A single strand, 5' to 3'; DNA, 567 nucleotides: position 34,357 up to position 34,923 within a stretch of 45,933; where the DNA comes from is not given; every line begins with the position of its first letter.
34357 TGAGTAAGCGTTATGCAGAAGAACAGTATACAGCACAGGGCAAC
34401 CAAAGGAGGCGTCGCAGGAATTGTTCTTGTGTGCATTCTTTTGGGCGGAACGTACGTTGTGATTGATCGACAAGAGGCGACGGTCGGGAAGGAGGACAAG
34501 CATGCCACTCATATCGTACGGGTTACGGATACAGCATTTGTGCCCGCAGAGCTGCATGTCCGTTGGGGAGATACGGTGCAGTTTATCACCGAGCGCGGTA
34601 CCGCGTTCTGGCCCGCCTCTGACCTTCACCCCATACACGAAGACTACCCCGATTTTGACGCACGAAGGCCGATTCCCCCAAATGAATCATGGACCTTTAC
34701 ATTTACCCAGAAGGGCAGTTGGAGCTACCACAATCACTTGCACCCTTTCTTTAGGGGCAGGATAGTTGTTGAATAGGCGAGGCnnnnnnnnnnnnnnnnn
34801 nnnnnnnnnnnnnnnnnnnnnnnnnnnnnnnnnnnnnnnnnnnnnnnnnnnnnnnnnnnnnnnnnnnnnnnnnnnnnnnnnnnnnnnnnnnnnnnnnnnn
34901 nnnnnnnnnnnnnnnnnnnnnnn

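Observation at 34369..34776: Cupredoxin-like domain in which the type-1 copper Cys is replaced by a His cluster (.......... ... [YF]H[DNE]HL)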

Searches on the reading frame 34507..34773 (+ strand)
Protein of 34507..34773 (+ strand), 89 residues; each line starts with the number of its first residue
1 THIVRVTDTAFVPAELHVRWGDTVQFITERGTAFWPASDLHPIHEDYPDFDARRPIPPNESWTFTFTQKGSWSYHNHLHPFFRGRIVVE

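Call 17: predict_structure(alignment_id=A3)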
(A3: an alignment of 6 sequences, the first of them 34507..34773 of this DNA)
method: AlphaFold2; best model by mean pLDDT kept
length: 89 residues; sequences in the alignment: 6
mean_pLDDT: 78.8   pTM: 0.70
mean pLDDT of the five models: 78.8, 77.6, 74.5, 74.0, 71.2
residues with pLDDT >= 90: 16; 70-90: 51; 50-70: 18; < 50: 4
segments of 3 or more residues with pLDDT < 50: 40-43
pLDDT, mean of each block of 10 residues (from residue 1): 88 92 88 66 55 76 85 75 86
secondary structure, 60 per line:
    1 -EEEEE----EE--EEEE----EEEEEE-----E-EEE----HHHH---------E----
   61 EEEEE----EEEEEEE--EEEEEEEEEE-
elements in order: E2-6 E15-18 E23-28 E36-38 H43-46 E61-65 E70-76 E79-88

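Call 18: search_protein_representatives(alignment_id=A3)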
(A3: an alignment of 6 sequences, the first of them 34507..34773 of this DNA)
Query: 6 sequences, 90 profile positions. Proteins with E-value up to 0.001 (for the whole library): 13762; up to 1e-10: 4778; up to 1e-30: 269. The best 150 are listed.
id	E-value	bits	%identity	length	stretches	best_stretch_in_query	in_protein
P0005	5.7e-65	231.6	-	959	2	3-89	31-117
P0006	8.6e-62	221.4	-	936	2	2-89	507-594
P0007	2.0e-61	220.2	-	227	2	2-89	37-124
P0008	2.2e-60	216.8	-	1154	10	4-89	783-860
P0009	2.6e-53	194.2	-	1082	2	4-89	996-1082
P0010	7.3e-48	176.7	-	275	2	3-89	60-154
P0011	2.3e-47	175.1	-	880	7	2-89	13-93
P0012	1.4e-45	169.4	-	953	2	3-89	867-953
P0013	6.2e-45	167.4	-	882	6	3-89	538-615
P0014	1.6e-44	166.0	-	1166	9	3-89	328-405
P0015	4.6e-44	164.6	-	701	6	4-89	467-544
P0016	5.2e-44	164.4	-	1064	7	4-88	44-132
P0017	5.6e-44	164.3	-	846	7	3-89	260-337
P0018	8.6e-43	160.5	-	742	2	3-79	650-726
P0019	2.4e-42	159.1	-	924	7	3-89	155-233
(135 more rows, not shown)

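Call 23: find_homologous_proteins(query=A4, max_evalue=1e-10)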
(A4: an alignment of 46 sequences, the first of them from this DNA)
Query A4 (46 sequences) (89 aa, profile of the alignment): 919 proteins with E <= 1e-10 among 965 candidates; the best 120 are listed.
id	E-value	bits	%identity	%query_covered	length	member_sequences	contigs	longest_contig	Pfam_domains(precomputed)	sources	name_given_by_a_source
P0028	7.6e-37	143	48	98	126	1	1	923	PF13473.13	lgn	-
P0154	2.9e-36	141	47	99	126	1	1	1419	PF13473.13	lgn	-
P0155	3.4e-36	141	47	98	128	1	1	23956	PF13473.13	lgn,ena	-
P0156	4.4e-36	141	48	98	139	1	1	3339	PF13473.13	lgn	-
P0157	5.2e-36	140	46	96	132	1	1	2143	PF13473.13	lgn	-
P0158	7.5e-36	140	43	97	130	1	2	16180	PF13473.13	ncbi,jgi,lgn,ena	-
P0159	9.4e-36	140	50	97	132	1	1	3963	PF13473.13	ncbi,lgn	-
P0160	1.2e-35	139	51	99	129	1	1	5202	PF13473.13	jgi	jgi:plastocyanin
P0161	1.7e-35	139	50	97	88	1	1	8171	-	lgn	-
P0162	2.0e-35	139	44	96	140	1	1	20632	PF00127.27,PF13473.13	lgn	-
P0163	2.3e-35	138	48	99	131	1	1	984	-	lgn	-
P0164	2.3e-35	138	48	99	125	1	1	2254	-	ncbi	-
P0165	2.4e-35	138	45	97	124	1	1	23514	PF13473.13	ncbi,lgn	-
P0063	2.7e-35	138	38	98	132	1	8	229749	PF13473.13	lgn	-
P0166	2.8e-35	138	44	98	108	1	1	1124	PF13473.13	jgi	jgi:plastocyanin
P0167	3.4e-35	138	51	98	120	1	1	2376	PF13473.13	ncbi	-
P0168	3.5e-35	138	44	98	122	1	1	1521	PF13473.13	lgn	-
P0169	3.8e-35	138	50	97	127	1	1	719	PF13473.13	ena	-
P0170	3.8e-35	138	47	100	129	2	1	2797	PF13473.13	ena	-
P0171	3.9e-35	138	38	98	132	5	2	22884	PF13473.13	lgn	-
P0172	4.0e-35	138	49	89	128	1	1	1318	PF13473.13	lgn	-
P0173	4.2e-35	138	47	98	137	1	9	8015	PF13473.13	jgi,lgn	jgi:plastocyanin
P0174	4.4e-35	137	41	98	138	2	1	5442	PF13473.13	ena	-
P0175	4.5e-35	137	47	89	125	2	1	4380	PF13473.13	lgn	-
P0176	4.7e-35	137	50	99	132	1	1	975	PF13473.13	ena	-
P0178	5.2e-35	137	49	97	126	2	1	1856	PF13473.13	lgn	-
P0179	5.3e-35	137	46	98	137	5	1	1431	PF13473.13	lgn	-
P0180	5.8e-35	137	46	100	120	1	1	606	PF13473.13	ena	-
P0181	6.0e-35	137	47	97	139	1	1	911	PF13473.13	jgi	jgi:plastocyanin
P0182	6.3e-35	137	48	98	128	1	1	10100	PF13473.13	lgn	-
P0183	6.5e-35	137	46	98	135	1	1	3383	PF13473.13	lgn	-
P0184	7.4e-35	137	43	98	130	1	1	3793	PF13473.13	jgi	jgi:plastocyanin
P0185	7.7e-35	137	48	97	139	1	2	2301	PF13473.13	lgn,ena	-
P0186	7.7e-35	137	50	99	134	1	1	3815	PF13473.13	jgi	jgi:plastocyanin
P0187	7.9e-35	137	47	97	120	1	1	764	PF13473.13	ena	-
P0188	8.0e-35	137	49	96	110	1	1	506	PF13473.13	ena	-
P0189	8.2e-35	137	43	98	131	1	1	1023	PF13473.13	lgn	-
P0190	8.4e-35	137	47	97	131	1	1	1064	PF13473.13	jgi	jgi:plastocyanin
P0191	8.9e-35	136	44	96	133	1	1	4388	PF13473.13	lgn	-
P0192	9.0e-35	136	48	97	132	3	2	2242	PF13473.13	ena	-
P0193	9.8e-35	136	40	98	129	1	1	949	PF13473.13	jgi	jgi:plastocyanin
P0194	9.8e-35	136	52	100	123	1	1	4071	PF13473.13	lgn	-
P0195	9.9e-35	136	45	99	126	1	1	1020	PF13473.13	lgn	-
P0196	1.1e-34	136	47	99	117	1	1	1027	PF13473.13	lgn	-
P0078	1.1e-34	136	46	88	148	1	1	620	PF13473.13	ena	-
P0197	1.2e-34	136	49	99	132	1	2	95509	PF13473.13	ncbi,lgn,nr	ncbi:cupredoxin domain-containing protein [Candidatus Gottesmanbacteria bacterium]|nr:cupredoxin dom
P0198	1.2e-34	136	40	98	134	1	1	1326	PF13473.13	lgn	-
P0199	1.5e-34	136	40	98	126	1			PF13473.13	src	-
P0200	1.5e-34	136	45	100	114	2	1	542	PF13473.13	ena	-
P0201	1.5e-34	136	48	99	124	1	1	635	PF13473.13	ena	-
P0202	1.5e-34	136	40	98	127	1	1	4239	PF13473.13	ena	-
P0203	1.5e-34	136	44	96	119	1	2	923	PF13473.13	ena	-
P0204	1.6e-34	136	44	96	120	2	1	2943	PF13473.13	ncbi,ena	-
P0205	1.6e-34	136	47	96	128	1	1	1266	PF13473.13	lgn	-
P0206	1.6e-34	136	43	98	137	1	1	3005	PF13473.13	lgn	-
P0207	1.6e-34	136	47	98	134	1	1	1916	PF13473.13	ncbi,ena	-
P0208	1.7e-34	136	40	98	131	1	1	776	PF13473.13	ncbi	-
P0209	1.7e-34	136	51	100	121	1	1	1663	PF13473.13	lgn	-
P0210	1.8e-34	136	41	99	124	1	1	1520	PF13473.13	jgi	jgi:plastocyanin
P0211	1.9e-34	135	39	98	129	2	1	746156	PF13473.13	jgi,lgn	-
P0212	1.9e-34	135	48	99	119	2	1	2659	PF13473.13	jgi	jgi:plastocyanin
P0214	1.9e-34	135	47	98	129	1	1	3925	PF13473.13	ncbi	-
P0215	2.0e-34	135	47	99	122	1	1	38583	PF13473.13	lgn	-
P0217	2.2e-34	135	46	96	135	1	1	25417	PF13473.13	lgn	-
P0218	2.2e-34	135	38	99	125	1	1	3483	PF13473.13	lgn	-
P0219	2.3e-34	135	47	99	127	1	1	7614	PF13473.13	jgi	jgi:plastocyanin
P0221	2.5e-34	135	45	97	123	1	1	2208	PF13473.13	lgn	-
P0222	2.5e-34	135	44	99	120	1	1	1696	PF13473.13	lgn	-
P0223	2.5e-34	135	48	100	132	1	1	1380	PF13473.13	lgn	-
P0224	2.8e-34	135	49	97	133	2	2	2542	PF13473.13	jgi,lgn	jgi:plastocyanin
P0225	2.8e-34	135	39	98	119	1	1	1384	PF13473.13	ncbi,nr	ncbi:MAG: cupredoxin domain-containing protein [bacterium]|nr:cupredoxin domain-containing protein [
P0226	2.8e-34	135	44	98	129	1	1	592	PF13473.13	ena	-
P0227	2.8e-34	135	45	92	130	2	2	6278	PF13473.13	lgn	-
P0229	2.8e-34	135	42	97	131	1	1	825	PF13473.13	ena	-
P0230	2.9e-34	135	47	98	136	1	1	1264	PF13473.13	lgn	-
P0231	3.0e-34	135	42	97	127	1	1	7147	PF13473.13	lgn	-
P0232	3.1e-34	135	44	98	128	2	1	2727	PF13473.13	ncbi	-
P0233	3.3e-34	135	43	99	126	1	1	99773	PF13473.13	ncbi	-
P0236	3.4e-34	135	44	97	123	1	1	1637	PF13473.13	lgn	-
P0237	3.5e-34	135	39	99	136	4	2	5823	PF13473.13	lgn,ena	-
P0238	3.6e-34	135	47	98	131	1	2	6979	PF13473.13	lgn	-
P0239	3.6e-34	135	43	97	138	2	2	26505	PF13473.13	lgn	-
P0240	3.9e-34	134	46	89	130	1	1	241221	PF13473.13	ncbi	-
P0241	3.9e-34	134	44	99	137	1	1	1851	PF13473.13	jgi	jgi:plastocyanin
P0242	4.1e-34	134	43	99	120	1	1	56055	PF13473.13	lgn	-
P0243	4.1e-34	134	45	96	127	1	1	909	PF13473.13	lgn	-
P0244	4.2e-34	134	41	97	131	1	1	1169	PF13473.13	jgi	jgi:plastocyanin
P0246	4.3e-34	134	40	99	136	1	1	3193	PF13473.13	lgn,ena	-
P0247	4.4e-34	134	38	98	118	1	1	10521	PF13473.13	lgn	-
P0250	4.7e-34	134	49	97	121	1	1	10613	PF13473.13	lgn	-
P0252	5.1e-34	134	51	99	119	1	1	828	PF13473.13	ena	-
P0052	5.2e-34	134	48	97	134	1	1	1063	PF13473.13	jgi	jgi:plastocyanin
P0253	5.2e-34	134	44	96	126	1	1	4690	PF13473.13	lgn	-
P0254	5.3e-34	134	40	100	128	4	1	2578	PF13473.13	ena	-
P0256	5.5e-34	134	40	100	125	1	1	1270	PF13473.13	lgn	-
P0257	5.7e-34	134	45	98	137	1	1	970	PF13473.13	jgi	-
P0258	5.7e-34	134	43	97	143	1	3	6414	PF13473.13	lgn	-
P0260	6.0e-34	134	39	99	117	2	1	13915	PF13473.13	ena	-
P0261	6.1e-34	134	48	98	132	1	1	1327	PF13473.13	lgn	-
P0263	6.4e-34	134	39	100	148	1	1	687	PF13473.13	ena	-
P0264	6.5e-34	134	44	98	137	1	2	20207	PF13473.13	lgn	-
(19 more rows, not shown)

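Call 26: fold_search(model_id=the predicted structure, library=pdb)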
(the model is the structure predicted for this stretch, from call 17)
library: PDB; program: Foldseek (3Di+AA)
matches with E <= 10: 1104; with E <= 0.001: 217
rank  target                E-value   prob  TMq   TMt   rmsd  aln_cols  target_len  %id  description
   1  1sf3                  5.3e-08  1.00  0.79  0.68   2.8        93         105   26  Structure of the reduced form of the P94A mutant of amicyanin (released 2004-07-27)
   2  2idq                  9.9e-08  1.00  0.79  0.68   2.8        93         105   26  Structure of M98A mutant of amicyanin, Cu(II) (released 2007-03-13)
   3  3ie9                  9.9e-08  1.00  0.78  0.67   2.9        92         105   26  Structure of oxidized M98L mutant of amicyanin (released 2009-10-06)
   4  1byp                  1.3e-07  1.00  0.79  0.72   2.8        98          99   21  E43K,D44K DOUBLE MUTANT PLASTOCYANIN FROM SILENE (released 1999-10-19)
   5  2gb2                  1.6e-07  1.00  0.78  0.67   2.9        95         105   25  The P52G mutant of amicyanin in the Cu(II) state. (released 2006-08-01)
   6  2plt                  1.7e-07  1.00  0.79  0.72   3.4       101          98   22  STRUCTURE DETERMINATION OF PLASTOCYANIN FROM A CRYSTAL SPECIMEN WITH HEMIHEDRAL TWINNING FRACTION OF ONE-HALF (released 1993-10-31)
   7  4p5r                  2.4e-07  1.00  0.79  0.68   2.9        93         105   26  Structure of oxidized W45Y mutant of amicyanin (released 2014-04-23)
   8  3rym_A                2.7e-07  1.00  0.80  0.69   2.9        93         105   26  Structure of Oxidized M98K mutant of Amicyanin (released 2011-11-23)
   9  2qdv                  4.1e-07  1.00  0.78  0.67   3.0        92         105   27  Structure of the Cu(II) form of the M51A mutant of amicyanin (released 2007-12-11)
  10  5fc9_A                6.4e-07  1.00  0.78  0.73   4.6       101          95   16  Novel Purple Cupredoxin from Nitrosopumilus maritimus (released 2016-05-11)
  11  1sfd_A                6.8e-07  1.00  0.78  0.67   3.0        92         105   27  oxidized form of amicyanin mutant P94F (released 2004-07-27)
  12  1oow                  7.7e-07  1.00  0.79  0.72   2.7        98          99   20  The crystal structure of the spinach plastocyanin double mutant G8D/L12E gives insight into its low reactivity towards p (released 2004-02-17)
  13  1kdi                  9.2e-07  1.00  0.79  0.70   2.9       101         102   15  REDUCED FORM OF PLASTOCYANIN FROM DRYOPTERIS CRASSIRHIZOMA (released 1999-05-11)
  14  2idt                  9.8e-07  1.00  0.77  0.66   3.5        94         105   26  Structure of M98Q mutant of amicyanin, Cu(II) (released 2007-03-13)
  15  1pla_MODEL_1_A        9.8e-07  1.00  0.81  0.75   2.6        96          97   18  HIGH-RESOLUTION SOLUTION STRUCTURE OF REDUCED PARSLEY PLASTOCYANIN (released 1994-08-31)
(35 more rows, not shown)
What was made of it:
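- On Cupredoxin fold (superfamily): Foldseek PDB gives amicyanin and plastocyanin at E about 5e-8 and TMq 0.78-0.84 (call 26).
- Foldseek TM is 0.78-0.84 to amicyanin and plastocyanin (call 26).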

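Call 46: find_related_loci(query=A4, collection=genome_contigs, flank=6000)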
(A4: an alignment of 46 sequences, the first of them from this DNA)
Query A4 (89 aa) in genome_contigs; peptide patterns used: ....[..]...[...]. (x = any residue, [..] = any of these).
598 stretches matched a pattern (row limit reached: there are more); 594 encode a relative of the query (tblastn E <= 1e-3); the best 80 are kept; 78 distinct loci.
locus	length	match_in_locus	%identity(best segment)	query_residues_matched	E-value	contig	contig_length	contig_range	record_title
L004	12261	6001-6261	57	2-88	1e-31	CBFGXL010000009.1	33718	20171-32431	MAG TPA_asm: uncultured bacterium isolate SRR32277370_binner13_Refined_17 genome assembly, contig: ERZ27321089.84, whole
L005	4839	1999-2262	52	1-88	3e-30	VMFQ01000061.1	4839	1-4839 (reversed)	MAG: Parcubacteria group bacterium Gr01-1014_33 G01um101433_scaffold_7701, whole genome shotgun sequence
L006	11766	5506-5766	47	2-88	2e-30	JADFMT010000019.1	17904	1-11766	MAG: Patescibacteria group bacterium isolate B5T1B11 B5T1B11_NODE475, whole genome shotgun sequence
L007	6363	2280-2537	53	4-89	6e-30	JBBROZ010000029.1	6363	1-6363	MAG: Patescibacteria group bacterium isolate La1_metabat2.361 LA1C_B2.361_k141_2167601L_6363_cov_11.9593, whole genome s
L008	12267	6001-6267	49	1-89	4e-30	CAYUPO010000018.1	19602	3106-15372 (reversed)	MAG TPA_asm: uncultured Gammaproteobacteria bacterium isolate SRP286056_co1_297 genome assembly, contig: NODE_3292_lengt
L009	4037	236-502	51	1-89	1e-29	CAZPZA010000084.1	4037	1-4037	MAG TPA_asm: uncultured Gammaproteobacteria bacterium isolate binchicken_co21_463 genome assembly, contig: NODE_34397_le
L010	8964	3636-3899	49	2-89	7e-30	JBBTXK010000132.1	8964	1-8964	MAG: Patescibacteria group bacterium isolate H51-bin196_1 H51_bin196_1_000000000132, whole genome shotgun sequence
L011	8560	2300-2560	52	2-88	2e-29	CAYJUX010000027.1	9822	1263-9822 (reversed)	MAG TPA_asm: uncultured Candidatus Saccharibacteria bacterium isolate ERP125453_co1_304 genome assembly, contig: NODE_81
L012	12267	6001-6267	47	1-89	2e-29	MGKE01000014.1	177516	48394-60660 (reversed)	MAG: Candidatus Yanofskybacteria bacterium RIFCSPLOWO2_01_FULL_39_28 rifcsplowo2_01_scaffold_72, whole genome shotgun se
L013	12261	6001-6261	52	2-88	2e-29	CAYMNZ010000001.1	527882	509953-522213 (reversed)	MAG TPA_asm: uncultured Candidatus Saccharibacteria bacterium isolate SRP128246_co1_424 genome assembly, contig: NODE_4_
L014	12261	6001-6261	53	2-88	2e-29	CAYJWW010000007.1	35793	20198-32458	MAG TPA_asm: uncultured Candidatus Saccharibacteria bacterium isolate ERP125453_co1_514 genome assembly, contig: NODE_93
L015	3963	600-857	50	4-89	4e-29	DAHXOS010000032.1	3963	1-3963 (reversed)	MAG TPA_asm: bacterium isolate clean1861 k141_335958, whole genome shotgun sequence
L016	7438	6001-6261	49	2-88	4e-29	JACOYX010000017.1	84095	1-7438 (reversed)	MAG: Candidatus Sungiibacteriota bacterium isolate NC_groundwater_190_Ag_S-0.1um_45_12 S4_GD2017_2_S1_scaffold_706, whol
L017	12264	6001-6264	49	1-88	4e-29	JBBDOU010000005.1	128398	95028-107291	MAG: Candidatus Paceibacterota bacterium isolate LejiaB_42_15 Lejia_B_176_length_128398_cov_9, whole genome shotgun sequ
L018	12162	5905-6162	48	2-87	4e-29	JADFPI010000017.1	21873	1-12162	MAG: Patescibacteria group bacterium isolate B72T1L10 B72T1L10_NODE3216, whole genome shotgun sequence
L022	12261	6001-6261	54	3-89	2e-28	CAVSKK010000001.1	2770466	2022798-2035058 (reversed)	MAG: uncultured Actinomycetes bacterium isolate MFD09212.bin.1.147 genome assembly, contig: contig_10645, whole genome s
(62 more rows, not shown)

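Call 52: search_protein_families(library=pfam, max_evalue=10, proteins=[L022:9980-11407:-, L022:6400-8178:+])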
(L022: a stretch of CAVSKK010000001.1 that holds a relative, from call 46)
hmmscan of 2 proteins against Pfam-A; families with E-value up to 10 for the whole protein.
L022:9980-11407:- (475 aa): 2 families
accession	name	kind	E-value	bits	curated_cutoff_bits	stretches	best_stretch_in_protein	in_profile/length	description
PF13442.11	Cytochrome_CBB3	-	1.9e-08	34.9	27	1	49-118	5-68/68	Cytochrome C oxidase, cbb3-type, subunit III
PF00034.26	Cytochrom_C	-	7.8e-06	27.6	21.3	1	49-120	3-88/90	Cytochrome c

L022:6400-8178:+ (592 aa): 2 families
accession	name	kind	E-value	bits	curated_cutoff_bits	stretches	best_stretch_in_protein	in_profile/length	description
PF02366.24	PMT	-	1.7e-07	31.5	22.7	1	130-253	75-203/245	Dolichyl-phosphate-mannose-protein mannosyltransferase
PF13231.12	PMT_2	-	0.0001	23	26.1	1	133-258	17-144/160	Dolichyl-phosphate-mannose-protein mannosyltransferase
